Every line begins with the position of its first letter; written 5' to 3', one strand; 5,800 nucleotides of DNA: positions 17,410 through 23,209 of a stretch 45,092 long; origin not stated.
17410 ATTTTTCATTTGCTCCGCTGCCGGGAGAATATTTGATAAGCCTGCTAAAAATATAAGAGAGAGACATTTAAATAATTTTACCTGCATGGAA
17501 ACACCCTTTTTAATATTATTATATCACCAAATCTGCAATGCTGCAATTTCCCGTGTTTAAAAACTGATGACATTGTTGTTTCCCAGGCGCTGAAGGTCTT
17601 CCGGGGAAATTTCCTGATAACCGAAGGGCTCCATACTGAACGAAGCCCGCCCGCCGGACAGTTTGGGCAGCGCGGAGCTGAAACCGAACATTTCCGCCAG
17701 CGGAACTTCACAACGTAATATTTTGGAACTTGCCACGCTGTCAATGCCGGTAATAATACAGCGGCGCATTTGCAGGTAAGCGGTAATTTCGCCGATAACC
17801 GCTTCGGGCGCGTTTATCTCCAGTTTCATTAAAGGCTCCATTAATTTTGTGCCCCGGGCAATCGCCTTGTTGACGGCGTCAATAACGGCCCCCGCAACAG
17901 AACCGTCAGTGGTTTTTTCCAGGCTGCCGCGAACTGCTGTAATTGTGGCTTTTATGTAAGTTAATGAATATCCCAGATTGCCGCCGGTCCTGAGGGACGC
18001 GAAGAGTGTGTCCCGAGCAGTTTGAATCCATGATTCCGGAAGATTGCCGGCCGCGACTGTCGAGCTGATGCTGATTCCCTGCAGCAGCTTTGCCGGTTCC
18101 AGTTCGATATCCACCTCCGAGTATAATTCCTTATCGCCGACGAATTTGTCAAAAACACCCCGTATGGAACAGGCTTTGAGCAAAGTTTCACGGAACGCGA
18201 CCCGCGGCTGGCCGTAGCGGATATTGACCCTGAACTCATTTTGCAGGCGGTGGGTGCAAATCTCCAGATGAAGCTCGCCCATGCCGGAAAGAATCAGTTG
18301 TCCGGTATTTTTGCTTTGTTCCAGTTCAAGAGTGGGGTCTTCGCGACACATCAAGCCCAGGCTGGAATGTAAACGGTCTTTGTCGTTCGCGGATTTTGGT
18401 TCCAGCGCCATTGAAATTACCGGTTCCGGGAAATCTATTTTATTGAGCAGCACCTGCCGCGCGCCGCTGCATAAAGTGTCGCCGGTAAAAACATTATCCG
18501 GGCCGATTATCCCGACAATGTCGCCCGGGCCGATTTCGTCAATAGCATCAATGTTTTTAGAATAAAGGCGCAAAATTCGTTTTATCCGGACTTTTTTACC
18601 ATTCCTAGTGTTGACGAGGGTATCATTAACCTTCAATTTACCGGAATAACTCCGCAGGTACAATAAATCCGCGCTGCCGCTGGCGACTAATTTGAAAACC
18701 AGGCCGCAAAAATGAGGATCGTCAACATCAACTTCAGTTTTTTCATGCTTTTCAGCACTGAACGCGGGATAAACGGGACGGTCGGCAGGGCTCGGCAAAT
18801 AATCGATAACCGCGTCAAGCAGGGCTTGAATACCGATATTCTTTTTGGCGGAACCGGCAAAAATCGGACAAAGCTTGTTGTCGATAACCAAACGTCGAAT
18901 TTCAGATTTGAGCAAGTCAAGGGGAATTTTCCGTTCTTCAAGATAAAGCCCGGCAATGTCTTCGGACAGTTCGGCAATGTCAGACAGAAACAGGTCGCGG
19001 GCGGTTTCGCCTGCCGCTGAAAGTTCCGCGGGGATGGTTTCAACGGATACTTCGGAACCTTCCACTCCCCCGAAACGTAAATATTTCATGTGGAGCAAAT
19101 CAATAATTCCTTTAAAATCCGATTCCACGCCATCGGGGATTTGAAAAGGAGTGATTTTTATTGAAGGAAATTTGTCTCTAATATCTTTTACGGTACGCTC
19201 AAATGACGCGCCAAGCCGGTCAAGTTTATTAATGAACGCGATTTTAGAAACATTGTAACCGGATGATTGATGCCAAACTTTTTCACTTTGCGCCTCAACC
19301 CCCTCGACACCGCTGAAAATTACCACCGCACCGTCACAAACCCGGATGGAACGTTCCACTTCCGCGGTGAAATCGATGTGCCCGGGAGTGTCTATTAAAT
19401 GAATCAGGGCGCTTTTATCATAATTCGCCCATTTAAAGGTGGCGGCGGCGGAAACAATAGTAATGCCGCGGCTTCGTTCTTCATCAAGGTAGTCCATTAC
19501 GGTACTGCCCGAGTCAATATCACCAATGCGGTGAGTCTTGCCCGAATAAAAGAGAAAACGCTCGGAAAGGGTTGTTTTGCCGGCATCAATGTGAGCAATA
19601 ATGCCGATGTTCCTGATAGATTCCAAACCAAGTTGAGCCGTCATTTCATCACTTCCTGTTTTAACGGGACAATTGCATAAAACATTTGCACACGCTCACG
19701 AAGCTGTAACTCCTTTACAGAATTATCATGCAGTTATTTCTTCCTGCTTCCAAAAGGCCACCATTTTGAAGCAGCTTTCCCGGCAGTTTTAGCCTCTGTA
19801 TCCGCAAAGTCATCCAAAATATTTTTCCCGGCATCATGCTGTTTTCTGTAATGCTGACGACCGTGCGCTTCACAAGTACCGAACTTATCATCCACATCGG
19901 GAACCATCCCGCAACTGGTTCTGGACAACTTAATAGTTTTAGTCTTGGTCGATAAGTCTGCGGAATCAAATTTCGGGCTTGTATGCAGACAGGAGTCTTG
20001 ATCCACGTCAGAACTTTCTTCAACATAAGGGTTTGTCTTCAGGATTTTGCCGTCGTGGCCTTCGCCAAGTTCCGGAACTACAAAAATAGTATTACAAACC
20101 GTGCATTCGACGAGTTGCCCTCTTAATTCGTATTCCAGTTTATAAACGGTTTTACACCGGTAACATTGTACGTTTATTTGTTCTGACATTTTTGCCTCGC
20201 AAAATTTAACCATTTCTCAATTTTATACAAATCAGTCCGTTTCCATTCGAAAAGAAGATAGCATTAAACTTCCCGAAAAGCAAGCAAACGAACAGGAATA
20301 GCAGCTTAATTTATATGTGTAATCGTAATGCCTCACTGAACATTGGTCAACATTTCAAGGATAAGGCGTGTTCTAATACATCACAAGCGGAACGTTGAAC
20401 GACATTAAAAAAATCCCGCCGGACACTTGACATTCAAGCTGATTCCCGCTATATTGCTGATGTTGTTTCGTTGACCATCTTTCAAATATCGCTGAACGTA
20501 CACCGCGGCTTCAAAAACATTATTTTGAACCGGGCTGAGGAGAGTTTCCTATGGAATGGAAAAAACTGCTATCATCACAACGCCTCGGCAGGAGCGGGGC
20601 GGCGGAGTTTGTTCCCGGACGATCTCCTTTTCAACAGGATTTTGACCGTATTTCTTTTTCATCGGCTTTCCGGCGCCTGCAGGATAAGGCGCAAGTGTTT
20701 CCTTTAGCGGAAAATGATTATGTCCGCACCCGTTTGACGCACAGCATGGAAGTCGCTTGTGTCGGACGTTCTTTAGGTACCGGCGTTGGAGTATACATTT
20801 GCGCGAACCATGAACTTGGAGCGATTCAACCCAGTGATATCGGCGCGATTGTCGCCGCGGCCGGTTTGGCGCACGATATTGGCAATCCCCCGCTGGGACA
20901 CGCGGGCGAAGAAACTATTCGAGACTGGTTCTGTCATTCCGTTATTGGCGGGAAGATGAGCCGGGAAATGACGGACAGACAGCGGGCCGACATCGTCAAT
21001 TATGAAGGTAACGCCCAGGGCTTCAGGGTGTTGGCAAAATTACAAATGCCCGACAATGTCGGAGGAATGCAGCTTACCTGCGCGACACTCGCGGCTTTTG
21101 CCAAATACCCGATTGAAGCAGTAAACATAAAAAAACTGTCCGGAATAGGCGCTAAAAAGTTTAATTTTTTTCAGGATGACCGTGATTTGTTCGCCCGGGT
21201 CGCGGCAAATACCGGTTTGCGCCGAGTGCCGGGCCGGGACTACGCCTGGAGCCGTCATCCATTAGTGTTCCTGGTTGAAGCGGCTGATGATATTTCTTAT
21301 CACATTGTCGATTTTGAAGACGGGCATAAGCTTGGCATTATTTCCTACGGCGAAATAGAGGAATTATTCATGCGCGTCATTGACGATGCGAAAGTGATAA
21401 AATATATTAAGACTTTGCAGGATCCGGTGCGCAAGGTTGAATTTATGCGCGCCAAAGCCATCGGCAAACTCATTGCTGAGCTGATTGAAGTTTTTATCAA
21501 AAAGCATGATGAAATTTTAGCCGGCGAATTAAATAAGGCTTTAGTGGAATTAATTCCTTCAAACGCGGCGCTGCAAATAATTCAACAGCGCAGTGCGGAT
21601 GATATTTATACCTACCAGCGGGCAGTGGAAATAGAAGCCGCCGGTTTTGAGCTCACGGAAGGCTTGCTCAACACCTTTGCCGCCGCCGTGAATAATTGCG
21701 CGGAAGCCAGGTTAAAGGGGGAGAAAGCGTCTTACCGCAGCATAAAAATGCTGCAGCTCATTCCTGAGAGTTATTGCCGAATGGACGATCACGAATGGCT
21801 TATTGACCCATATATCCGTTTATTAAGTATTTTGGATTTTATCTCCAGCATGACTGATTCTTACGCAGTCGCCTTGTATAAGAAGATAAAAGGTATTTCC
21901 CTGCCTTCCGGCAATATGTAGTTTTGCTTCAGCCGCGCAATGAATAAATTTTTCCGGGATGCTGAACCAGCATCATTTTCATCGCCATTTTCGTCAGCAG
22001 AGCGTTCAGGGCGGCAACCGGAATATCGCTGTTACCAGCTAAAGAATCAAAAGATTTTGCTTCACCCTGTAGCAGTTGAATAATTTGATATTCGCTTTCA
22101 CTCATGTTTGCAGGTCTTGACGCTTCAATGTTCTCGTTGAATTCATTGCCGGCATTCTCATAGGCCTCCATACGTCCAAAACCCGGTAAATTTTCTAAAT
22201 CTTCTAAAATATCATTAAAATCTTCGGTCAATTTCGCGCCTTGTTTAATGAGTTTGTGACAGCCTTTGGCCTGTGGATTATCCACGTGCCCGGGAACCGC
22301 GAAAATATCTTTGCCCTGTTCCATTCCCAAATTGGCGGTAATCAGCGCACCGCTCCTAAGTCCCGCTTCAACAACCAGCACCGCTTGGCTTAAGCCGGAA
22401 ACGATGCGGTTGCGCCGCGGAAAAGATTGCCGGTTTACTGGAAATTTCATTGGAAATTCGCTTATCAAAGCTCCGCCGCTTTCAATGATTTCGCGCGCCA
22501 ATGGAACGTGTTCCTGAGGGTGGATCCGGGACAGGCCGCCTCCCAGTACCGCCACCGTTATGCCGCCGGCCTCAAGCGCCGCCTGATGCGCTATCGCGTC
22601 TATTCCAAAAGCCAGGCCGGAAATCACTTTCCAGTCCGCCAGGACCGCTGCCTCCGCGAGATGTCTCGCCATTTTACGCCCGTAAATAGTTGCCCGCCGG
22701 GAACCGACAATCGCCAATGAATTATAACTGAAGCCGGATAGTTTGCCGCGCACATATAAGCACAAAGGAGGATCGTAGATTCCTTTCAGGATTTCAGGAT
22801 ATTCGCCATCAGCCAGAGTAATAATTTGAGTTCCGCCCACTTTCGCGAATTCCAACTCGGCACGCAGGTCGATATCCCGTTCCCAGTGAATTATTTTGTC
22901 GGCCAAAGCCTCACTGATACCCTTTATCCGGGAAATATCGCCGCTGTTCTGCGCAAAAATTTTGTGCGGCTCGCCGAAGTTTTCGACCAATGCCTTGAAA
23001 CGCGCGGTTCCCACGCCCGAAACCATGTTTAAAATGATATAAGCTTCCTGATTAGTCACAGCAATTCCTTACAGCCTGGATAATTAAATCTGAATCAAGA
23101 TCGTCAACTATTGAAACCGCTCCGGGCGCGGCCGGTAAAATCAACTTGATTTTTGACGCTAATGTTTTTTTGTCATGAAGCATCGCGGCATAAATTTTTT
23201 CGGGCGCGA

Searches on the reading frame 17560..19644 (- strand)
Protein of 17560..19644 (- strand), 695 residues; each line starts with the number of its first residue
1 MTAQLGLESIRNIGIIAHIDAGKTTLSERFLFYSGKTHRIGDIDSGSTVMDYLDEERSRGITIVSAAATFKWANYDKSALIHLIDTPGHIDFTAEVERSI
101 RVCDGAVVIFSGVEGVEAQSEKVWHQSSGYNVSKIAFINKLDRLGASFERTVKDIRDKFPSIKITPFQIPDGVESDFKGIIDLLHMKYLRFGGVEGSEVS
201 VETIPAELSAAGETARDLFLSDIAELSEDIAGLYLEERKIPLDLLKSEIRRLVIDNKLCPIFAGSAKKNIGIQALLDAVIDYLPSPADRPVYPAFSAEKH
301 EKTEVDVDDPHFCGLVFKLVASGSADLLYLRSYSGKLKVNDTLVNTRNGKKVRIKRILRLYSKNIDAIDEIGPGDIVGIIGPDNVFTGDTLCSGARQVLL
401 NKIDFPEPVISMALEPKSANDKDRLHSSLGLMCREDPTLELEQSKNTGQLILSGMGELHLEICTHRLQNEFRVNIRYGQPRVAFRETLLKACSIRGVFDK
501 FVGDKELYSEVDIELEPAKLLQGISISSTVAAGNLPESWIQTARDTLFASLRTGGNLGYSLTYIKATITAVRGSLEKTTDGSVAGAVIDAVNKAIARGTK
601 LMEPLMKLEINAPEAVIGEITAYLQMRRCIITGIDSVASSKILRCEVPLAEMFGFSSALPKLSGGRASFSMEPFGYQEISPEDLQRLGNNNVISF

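Call 104: search_protein_families(library=pfam, proteins=[window:17560-19644:-], max_evalue=0.00001)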
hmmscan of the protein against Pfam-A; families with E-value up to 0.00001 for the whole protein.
window:17560-19644:- (695 aa): 6 families
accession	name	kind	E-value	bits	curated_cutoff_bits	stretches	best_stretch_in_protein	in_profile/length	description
PF00009.33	GTP_EFTU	-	8.5e-57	192.2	26.5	1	9-285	2-188/188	Elongation factor Tu GTP binding domain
PF14492.12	EFG_III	-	1e-26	93.2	27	1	405-478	1-74/75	Elongation Factor G, domain III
PF00679.30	EFG_C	-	3.5e-21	75.5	27.9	1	600-686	1-88/89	Elongation factor G C-terminus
PF22042.2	EF-G_D2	-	5.2e-13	49.3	27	1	312-393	2-83/84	Elongation factor G domain 2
PF03144.31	GTP_EFTU_D2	-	3.8e-12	46.9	30.3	1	329-392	5-73/73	Elongation factor Tu domain 2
PF03764.24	EFG_IV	-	6.7e-09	36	24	1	480-597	1-119/121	Elongation factor G, domain IV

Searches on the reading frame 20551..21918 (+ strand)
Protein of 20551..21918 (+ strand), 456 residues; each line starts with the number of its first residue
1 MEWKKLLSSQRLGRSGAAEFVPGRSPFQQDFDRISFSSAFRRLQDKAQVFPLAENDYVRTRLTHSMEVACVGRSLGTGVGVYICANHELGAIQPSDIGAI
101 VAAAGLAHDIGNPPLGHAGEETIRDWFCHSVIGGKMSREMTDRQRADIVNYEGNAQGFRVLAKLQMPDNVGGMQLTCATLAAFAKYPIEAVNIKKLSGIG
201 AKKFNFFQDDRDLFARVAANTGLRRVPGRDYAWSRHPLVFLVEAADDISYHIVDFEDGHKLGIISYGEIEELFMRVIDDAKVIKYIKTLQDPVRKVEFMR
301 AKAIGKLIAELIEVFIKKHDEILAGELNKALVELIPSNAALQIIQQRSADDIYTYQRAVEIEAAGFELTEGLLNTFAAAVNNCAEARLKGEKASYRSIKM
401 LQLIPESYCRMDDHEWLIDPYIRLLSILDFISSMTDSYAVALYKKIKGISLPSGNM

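Call 104: search_protein_families(library=pfam, proteins=[window:20551-21918:+], max_evalue=0.00001)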
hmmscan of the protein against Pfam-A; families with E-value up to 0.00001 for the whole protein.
window:20551-21918:+ (456 aa): 1 family
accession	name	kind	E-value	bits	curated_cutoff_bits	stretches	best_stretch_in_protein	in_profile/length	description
PF01966.28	HD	-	5e-08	33.7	22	1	61-149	1-82/116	HD domain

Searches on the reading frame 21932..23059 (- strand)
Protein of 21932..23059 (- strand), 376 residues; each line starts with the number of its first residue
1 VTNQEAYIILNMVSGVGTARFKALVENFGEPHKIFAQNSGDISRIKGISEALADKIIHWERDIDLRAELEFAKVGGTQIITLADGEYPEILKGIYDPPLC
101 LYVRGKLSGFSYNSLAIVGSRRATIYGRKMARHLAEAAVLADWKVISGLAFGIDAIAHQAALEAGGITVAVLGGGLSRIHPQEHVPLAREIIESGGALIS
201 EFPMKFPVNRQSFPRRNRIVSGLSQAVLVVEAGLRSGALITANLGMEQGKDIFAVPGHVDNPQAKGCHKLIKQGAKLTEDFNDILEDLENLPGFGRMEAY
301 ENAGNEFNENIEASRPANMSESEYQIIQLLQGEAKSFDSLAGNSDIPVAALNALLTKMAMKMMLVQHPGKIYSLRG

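Call 104: search_protein_families(library=pfam, proteins=[window:21932-23059:-], max_evalue=0.00001)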
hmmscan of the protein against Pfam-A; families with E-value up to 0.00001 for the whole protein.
window:21932-23059:- (376 aa): 2 families
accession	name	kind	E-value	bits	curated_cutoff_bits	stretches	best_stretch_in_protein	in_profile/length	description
PF02481.21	DNA_processg_A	-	1e-75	254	29.6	1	76-278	6-210/212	DNA recombination-mediator protein A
PF14520.12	HHH_5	-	7.9e-08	33.1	27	1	10-57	4-52/57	Helix-hairpin-helix domain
